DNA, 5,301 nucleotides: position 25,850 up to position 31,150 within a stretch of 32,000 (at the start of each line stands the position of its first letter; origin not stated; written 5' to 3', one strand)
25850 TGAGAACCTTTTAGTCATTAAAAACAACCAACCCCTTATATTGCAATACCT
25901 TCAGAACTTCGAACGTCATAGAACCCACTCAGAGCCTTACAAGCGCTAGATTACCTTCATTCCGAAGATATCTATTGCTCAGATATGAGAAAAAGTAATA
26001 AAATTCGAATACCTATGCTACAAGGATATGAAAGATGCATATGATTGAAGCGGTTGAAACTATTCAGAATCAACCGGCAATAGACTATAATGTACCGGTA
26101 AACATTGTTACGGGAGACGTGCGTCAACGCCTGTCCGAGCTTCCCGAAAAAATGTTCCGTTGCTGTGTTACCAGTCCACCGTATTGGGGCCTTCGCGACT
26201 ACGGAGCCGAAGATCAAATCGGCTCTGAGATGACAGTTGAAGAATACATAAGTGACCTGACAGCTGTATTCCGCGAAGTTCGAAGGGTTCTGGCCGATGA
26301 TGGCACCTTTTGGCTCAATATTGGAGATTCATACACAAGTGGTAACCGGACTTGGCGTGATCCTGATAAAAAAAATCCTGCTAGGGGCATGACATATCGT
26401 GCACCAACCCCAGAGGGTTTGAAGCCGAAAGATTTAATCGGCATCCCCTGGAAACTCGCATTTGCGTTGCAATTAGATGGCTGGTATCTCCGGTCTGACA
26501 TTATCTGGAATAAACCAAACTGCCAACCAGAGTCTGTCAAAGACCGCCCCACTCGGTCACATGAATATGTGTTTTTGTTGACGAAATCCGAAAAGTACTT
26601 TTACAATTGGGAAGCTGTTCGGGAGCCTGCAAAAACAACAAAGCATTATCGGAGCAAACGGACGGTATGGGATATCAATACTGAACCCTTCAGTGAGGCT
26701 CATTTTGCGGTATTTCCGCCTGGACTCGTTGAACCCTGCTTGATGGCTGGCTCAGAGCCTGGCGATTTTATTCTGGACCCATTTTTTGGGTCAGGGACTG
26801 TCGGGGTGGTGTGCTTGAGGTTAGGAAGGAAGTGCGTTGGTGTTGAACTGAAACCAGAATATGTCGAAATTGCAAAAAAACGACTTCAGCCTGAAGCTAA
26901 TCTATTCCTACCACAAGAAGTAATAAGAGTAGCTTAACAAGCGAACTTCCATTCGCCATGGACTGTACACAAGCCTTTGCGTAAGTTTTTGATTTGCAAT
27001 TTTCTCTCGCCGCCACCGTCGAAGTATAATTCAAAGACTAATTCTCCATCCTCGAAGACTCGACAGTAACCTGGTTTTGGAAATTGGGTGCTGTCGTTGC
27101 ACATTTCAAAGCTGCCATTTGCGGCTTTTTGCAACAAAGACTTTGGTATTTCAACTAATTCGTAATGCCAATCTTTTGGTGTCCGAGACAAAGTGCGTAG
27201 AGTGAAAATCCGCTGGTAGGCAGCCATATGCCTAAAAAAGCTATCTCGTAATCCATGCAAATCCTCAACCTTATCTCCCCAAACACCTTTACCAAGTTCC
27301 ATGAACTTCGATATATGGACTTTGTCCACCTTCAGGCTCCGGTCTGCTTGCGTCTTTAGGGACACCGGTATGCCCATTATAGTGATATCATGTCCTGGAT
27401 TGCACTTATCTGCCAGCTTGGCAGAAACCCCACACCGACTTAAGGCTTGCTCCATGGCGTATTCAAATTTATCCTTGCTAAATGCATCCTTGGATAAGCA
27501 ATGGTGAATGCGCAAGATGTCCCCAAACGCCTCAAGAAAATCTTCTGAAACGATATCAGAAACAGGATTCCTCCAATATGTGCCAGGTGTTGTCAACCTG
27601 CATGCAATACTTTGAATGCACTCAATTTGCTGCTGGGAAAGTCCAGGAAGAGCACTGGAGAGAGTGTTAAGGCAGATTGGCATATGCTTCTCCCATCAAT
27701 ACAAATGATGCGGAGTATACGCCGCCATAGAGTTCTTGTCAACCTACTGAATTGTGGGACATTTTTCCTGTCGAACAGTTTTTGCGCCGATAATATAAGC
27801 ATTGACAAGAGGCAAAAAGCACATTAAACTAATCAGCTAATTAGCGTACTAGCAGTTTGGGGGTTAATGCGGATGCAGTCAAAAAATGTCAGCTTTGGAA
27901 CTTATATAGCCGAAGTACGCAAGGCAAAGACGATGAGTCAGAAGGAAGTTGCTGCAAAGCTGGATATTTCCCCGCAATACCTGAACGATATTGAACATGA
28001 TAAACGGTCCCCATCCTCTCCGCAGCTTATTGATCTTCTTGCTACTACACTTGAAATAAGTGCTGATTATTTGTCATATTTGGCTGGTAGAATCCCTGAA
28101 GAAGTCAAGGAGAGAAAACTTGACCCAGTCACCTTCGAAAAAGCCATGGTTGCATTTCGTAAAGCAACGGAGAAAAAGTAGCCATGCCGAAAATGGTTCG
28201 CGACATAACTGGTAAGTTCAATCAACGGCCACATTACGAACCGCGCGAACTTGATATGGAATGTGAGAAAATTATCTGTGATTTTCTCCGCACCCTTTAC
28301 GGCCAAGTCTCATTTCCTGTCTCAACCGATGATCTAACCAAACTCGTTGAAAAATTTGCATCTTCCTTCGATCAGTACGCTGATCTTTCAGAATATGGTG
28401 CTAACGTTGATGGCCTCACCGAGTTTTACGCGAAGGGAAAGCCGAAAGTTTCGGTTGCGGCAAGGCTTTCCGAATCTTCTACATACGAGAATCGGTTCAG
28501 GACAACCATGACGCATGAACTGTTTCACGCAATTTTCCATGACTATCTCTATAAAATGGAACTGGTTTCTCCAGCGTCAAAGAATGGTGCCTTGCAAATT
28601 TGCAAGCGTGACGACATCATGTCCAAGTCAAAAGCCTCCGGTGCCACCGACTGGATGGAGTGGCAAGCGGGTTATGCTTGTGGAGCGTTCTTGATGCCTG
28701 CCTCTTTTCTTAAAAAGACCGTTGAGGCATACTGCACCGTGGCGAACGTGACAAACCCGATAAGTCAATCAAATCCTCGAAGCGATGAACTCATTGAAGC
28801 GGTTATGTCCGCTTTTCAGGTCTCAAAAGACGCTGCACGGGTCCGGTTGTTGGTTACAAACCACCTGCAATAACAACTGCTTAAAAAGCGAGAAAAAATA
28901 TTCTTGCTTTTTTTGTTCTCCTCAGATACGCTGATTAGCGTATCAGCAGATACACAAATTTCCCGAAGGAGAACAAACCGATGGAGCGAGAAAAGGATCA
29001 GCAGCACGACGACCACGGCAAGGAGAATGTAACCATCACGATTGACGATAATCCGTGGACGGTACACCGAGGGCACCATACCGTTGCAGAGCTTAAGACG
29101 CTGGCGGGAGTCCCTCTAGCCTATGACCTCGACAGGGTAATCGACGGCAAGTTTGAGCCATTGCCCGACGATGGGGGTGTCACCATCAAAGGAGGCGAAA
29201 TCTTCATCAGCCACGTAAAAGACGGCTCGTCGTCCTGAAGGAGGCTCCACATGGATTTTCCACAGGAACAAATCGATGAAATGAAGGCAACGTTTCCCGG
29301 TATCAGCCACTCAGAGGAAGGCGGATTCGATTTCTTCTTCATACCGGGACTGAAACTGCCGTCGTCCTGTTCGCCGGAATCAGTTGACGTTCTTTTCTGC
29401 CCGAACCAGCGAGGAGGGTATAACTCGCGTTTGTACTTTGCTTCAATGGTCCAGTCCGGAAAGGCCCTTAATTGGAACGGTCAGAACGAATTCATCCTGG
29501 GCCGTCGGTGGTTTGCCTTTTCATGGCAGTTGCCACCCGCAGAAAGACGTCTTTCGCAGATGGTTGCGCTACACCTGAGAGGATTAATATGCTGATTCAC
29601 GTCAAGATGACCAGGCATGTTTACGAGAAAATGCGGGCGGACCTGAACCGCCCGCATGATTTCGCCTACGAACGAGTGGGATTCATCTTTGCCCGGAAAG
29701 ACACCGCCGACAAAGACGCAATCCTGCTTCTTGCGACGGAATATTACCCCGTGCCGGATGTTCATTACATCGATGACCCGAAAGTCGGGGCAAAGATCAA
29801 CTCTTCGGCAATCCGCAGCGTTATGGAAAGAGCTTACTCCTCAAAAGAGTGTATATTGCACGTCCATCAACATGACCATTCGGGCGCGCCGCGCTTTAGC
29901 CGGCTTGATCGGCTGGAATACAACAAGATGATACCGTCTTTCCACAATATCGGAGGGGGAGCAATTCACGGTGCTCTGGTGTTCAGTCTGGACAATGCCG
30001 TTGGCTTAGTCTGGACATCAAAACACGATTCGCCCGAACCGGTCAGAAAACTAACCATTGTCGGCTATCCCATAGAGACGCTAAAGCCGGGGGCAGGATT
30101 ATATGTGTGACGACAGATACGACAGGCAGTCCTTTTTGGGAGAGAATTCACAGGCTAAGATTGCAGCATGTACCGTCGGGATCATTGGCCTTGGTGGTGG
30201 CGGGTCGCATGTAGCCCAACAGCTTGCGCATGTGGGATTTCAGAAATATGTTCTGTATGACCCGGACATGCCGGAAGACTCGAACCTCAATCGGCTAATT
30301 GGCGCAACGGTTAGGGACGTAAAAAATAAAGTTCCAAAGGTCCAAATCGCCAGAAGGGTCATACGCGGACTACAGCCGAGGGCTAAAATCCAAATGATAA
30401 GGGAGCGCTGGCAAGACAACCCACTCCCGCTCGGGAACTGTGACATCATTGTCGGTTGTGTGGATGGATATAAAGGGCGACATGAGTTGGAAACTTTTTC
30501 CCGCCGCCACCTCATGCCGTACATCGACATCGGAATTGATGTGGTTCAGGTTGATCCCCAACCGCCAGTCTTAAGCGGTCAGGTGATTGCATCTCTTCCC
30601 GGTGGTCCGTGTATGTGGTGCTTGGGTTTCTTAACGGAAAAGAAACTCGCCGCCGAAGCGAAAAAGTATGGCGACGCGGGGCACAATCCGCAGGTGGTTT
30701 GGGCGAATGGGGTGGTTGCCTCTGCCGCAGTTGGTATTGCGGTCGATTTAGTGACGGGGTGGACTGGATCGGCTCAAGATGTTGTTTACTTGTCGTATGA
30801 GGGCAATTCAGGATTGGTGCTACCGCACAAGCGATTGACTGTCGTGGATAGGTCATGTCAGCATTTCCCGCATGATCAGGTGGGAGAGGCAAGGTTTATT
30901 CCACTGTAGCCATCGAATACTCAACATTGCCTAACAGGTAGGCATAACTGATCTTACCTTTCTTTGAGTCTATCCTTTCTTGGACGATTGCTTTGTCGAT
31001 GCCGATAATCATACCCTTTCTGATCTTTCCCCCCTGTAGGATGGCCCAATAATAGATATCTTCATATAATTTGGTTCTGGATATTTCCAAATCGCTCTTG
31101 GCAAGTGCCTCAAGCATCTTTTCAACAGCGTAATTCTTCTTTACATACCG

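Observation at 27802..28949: CapH/CapP-like XRE + ImmA/IrrE pair, with a 20-bp operator-like box shared between its own promoter and the Ubl operon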

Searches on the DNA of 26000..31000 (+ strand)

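Call 10: search_dna_similar(query=window:26000-31000:+, collection=plasmids, mode=near, max_rows=15)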
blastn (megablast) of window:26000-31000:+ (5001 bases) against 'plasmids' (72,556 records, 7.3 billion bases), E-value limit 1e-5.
No match.

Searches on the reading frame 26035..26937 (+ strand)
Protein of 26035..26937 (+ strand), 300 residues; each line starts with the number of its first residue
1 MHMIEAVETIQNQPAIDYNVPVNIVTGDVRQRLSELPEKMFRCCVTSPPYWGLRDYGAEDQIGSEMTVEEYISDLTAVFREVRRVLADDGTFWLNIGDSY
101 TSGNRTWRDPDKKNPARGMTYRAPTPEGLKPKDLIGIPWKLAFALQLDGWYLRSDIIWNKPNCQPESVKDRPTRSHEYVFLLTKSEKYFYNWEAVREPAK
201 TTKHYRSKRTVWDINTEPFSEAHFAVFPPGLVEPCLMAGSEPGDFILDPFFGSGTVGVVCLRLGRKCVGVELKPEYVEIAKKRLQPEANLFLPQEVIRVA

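Call 3: search_protein_families(library=pfam, proteins=[window:26035-26937:+], max_evalue=0.01)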
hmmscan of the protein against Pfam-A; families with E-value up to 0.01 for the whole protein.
window:26035-26937:+ (300 aa): 4 families
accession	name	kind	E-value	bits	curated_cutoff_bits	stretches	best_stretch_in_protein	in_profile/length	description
PF01555.25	N6_N4_Mtase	-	1.3e-54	185.9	26.7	1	42-282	2-221/221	DNA methylase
PF08241.18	Methyltransf_11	-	6.5e-05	23.9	21.2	0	70-93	71-94/95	Methyltransferase domain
PF13649.12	Methyltransf_25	-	0.00054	21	27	0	246-286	1-43/97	Methyltransferase domain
PF01170.24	UPF0020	-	0.0051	17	22.3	0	237-277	23-63/197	RMKL-like, methyltransferase domain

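Call 4: search_protein_families(library=padloc, proteins=[window:26035-26937:+], max_evalue=0.01)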
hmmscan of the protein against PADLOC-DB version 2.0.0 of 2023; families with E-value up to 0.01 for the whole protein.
window:26035-26937:+ (300 aa): 63 families (the best 25 are shown)
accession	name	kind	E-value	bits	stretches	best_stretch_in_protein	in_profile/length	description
PDLC03387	MTase_II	-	1.4e-130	432.7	1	23-287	13-278/289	Type II methyltransferase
PDLC03252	MTase_II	-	9.6e-117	388.3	1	18-291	88-360/365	Type II methyltransferase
PDLC03336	MTase_II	-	4.7e-52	175.5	2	24-209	31-204/421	Type II methyltransferase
PDLC03303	MTase_II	-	1e-37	128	2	23-101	5-83/668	Type II methyltransferase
PDLC03309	MTase_II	-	5.4e-37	125.5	2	62-289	123-348/353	Type II methyltransferase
PDLC03353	MTase_II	-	9.6e-34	115.1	2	148-288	105-255/260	Type II methyltransferase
PDLC03371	MTase_II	-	1.3e-33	114.7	1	142-287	104-255/260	Type II methyltransferase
PDLC03316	MTase_II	-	7.4e-32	108.8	2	24-101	40-115/390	Type II methyltransferase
PDLC03299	MTase_II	-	1.6e-26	91.5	2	176-285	128-258/296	Type II methyltransferase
PDLC03350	MTase_II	-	2.1e-25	87.8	2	149-285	148-296/312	Type II methyltransferase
PDLC03259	MTase_II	-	1.8e-24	84.4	2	23-102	5-83/423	Type II methyltransferase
PDLC03738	oMTase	-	1.9e-24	84.1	1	143-285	116-266/376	orphan methyltransferase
PDLC03216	MTase_II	-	4.7e-24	83.1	1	140-287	104-258/364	Type II methyltransferase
PDLC03320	MTase_II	-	2.1e-18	64.5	1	228-286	218-276/289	Type II methyltransferase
PDLC03295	MTase_II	-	6.6e-18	63.2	2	220-287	201-269/292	Type II methyltransferase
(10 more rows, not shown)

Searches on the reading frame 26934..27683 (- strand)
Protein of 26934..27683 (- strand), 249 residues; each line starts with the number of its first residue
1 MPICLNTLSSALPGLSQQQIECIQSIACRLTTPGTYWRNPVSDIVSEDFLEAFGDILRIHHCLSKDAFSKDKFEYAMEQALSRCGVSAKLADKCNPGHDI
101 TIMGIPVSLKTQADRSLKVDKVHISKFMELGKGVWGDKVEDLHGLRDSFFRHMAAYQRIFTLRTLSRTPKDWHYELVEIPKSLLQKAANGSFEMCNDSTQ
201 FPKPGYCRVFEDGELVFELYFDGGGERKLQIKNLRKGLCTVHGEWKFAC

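Call 3: search_protein_families(library=pfam, proteins=[window:26934-27683:-], max_evalue=0.01)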
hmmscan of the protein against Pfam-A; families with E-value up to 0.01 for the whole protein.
window:26934-27683:- (249 aa): 1 family
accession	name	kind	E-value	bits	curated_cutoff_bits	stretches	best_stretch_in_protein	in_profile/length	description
PF17411.7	SmaI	-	3.8e-175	580.3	27.3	1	8-247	1-240/240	Type II site-specific deoxyribonuclease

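Call 4: search_protein_families(library=padloc, proteins=[window:26934-27683:-], max_evalue=0.01)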
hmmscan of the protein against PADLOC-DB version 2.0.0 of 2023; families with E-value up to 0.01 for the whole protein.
window:26934-27683:- (249 aa): 1 family
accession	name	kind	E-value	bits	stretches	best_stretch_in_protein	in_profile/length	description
PDLC03562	REase_II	-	5.6e-87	289.3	1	37-248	44-257/261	Type II restriction enzyme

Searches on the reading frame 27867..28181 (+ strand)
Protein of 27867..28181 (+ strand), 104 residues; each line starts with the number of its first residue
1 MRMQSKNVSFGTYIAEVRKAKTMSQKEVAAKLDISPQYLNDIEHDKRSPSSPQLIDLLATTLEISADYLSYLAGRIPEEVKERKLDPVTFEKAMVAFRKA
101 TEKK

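Call 3: search_protein_families(library=pfam, proteins=[window:27867-28181:+], max_evalue=0.01)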
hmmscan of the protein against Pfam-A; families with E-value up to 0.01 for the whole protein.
window:27867-28181:+ (104 aa): 6 families
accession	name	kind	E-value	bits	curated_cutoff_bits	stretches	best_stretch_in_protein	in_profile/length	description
PF01381.28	HTH_3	-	4.4e-13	49.5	23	1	14-69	1-55/55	Helix-turn-helix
PF12844.13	HTH_19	-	9e-08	32.4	30.2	1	14-69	4-58/64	Helix-turn-helix domain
PF13560.12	HTH_31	-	4.2e-07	30.6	27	1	10-65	2-57/64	Helix-turn-helix domain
PF13413.12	HTH_25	-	2.2e-06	27.8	24.6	1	14-46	2-34/62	Helix-turn-helix domain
PF13744.12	HTH_37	-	0.0059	16.8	27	0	10-46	19-55/80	Helix-turn-helix domain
PF13443.12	HTH_26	-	0.0082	16.8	22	0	16-64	4-52/63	Cro/C1-type HTH DNA-binding domain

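Call 4: search_protein_families(library=padloc, proteins=[window:27867-28181:+], max_evalue=0.01)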
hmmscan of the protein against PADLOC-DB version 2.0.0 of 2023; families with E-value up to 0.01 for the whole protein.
window:27867-28181:+ (104 aa): 16 families
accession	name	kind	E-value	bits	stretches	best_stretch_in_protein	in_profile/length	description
PDLC02926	HTH_VI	-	3.4e-14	50.9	1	10-86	2-77/92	-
PDLC04142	capH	-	3.1e-11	42.2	1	5-100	2-80/103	capH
PDLC03665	Control_protein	-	3.8e-06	25.1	1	5-66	4-65/77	control protein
PDLC03945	RmrA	-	3.9e-06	24.3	1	10-102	3-85/394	-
PDLC03954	RmrA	-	2.2e-05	21.5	1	12-69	13-69/380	-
PDLC04775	PDC-M69A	-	3.4e-05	22.3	1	8-69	6-66/113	-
PDLC03949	RmrA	-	4.9e-05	20.4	1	17-71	10-63/363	-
PDLC03952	RmrA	-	5.7e-05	20.1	1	13-68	26-80/395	-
PDLC03947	RmrA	-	7.7e-05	19.7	1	3-70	5-71/383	-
PDLC03943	RmrA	-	0.00011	19.5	1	17-76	10-69/370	-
PDLC03312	MTase_II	-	0.00011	18.1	1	6-83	57-133/1344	Type II methyltransferase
PDLC03664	Control_protein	-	0.00028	19.3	1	8-65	12-68/74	control protein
PDLC03951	RmrA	-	0.00066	16.8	1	14-91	13-82/400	-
PDLC03944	RmrA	-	0.0019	15.4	1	13-68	10-64/384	-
PDLC03668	Control_protein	-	0.0036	15.8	1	8-65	9-63/79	control protein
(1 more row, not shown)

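Call 28: search_solved_structures(query=window:27867-28181:+, max_evalue=0.01)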
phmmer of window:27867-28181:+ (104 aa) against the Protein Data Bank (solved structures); distinct sequences matched with E-value up to 0.01: 9.
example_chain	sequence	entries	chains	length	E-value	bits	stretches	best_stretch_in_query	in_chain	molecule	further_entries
3ivp_A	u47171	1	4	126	3e-06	30.8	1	10-86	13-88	Putative transposon-related DNA-binding protein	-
7t8i_A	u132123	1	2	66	0.00012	25.7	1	8-69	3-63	Phage element (ICEBs1)transcriptional regulator (Xre family)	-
8bny_A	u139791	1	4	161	0.00035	24.2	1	10-86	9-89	Immunity repressor protein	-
8tac_A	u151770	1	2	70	0.0015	22.2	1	10-54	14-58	DBP48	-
1utx_A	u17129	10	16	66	0.0015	22.2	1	17-53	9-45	CYLR2 | cytolysin regulator 2 | PUTATIVE TRANSCRIPTION REGULATOR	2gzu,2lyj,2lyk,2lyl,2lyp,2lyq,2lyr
2xiu_A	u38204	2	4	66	0.0018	21.9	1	17-52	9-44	CYLR2 | CYLR2 SYNONYM CYTOLYSIN REPRESSOR 2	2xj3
3qq6_A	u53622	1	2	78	0.0045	20.6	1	10-67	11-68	HTH-type transcriptional regulator sinR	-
5tn0_A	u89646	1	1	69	0.0046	20.6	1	11-67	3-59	HTH-type transcriptional regulator SinR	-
9sf2_A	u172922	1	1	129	0.0053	20.4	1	10-70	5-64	Transcriptional regulator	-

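Call 50: search_protein_families(library=ncbifam, proteins=[window:27867-28181:+], max_evalue=0.1)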
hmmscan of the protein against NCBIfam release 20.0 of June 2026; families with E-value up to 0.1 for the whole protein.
window:27867-28181:+ (104 aa): 20 families
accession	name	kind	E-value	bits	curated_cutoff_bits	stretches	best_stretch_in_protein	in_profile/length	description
NF041951.1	phage_RstR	subfamily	4.2e-09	36.6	80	1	9-70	2-62/108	RstR family transcriptional repressor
NF038139.1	Reg_Aceta_RamB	equivalog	7.4e-09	34.7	700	1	11-71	4-63/465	acetate metabolism transcriptional regulator RamB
TIGR03070.1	couple_hipB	subfamily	2.6e-06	27.3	71.65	1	10-58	3-51/58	type II toxin-antitoxin system Y4mF family antitoxin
NF007408.0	PRK09943.1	equivalog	1.4e-05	24.7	211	1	3-59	1-57/185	HTH-type transcriptional regulator PuuR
NF052239.1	antitox_spr1629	equivalog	0.00012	21.4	335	1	10-101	3-84/377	spr1629 family repressor/antitoxin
NF006015.0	PRK08154.1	subfamily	0.00036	19.8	204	1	9-68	30-88/314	anaerobic benzoate catabolism transcriptional regulator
TIGR00270.2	TIGR00270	equivalog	0.00037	20.3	110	1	10-64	76-129/159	multiprotein bridging factor aMBF1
NF010465.0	PRK13890.1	equivalog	0.0012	19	96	1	7-67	3-62/121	conjugal transfer protein TrbA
NF041493.1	MobT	equivalog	0.0021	16.9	600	1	16-62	3-48/383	MobT family relaxase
NF007257.0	PRK09706.1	subfamily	0.003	17.4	101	1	6-71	2-66/135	transcriptional repressor DicA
TIGR02612.1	mob_myst_A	hypoth_equivalog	0.0077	16.1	122.6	1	13-46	29-62/150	mobile mystery protein A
TIGR00738.1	rrf2_super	superfamily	0.011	15.6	73.3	1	12-42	15-45/132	Rrf2 family transcriptional regulator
TIGR02607.1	antidote_HigA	equivalog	0.012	15.4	47.7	1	13-51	11-49/81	HigA family addiction module antitoxin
TIGR03830.1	CxxCG_CxxCG_HTH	subfamily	0.013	15.3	61.8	1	5-59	61-117/127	type II TA system antitoxin MqsA family protein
NF047948.1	male_kill_WMK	equivalog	0.013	15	300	1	3-70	156-222/300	WO male-killing family protein Wmk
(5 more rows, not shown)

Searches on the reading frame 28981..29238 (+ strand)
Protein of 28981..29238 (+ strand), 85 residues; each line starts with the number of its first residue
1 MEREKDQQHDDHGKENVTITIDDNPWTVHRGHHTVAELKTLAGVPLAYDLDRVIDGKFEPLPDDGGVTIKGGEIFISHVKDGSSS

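Call 3: search_protein_families(library=pfam, proteins=[window:28981-29238:+], max_evalue=0.01)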
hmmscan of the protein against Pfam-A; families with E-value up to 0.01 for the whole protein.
window:28981-29238:+ (85 aa): 1 family
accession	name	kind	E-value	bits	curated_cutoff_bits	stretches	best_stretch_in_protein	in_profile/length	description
PF14452.12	Multi_ubiq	-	0.00096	19.7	24.5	1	17-76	1-65/69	Multiubiquitin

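Call 4: search_protein_families(library=padloc, proteins=[window:28981-29238:+], max_evalue=0.01)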
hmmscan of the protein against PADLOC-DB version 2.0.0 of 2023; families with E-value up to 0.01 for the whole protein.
window:28981-29238:+ (85 aa): 0 families

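Call 49: search_protein_families(library=pfam, proteins=[window:28981-29238:+], max_evalue=5)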
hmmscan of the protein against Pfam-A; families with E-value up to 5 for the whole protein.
window:28981-29238:+ (85 aa): 1 family
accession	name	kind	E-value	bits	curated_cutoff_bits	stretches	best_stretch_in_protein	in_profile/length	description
PF14452.12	Multi_ubiq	-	0.00096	19.7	24.5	1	17-76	1-65/69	Multiubiquitin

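Call 50: search_protein_families(library=ncbifam, proteins=[window:28981-29238:+], max_evalue=0.1)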
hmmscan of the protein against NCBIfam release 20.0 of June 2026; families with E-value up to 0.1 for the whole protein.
window:28981-29238:+ (85 aa): 0 families
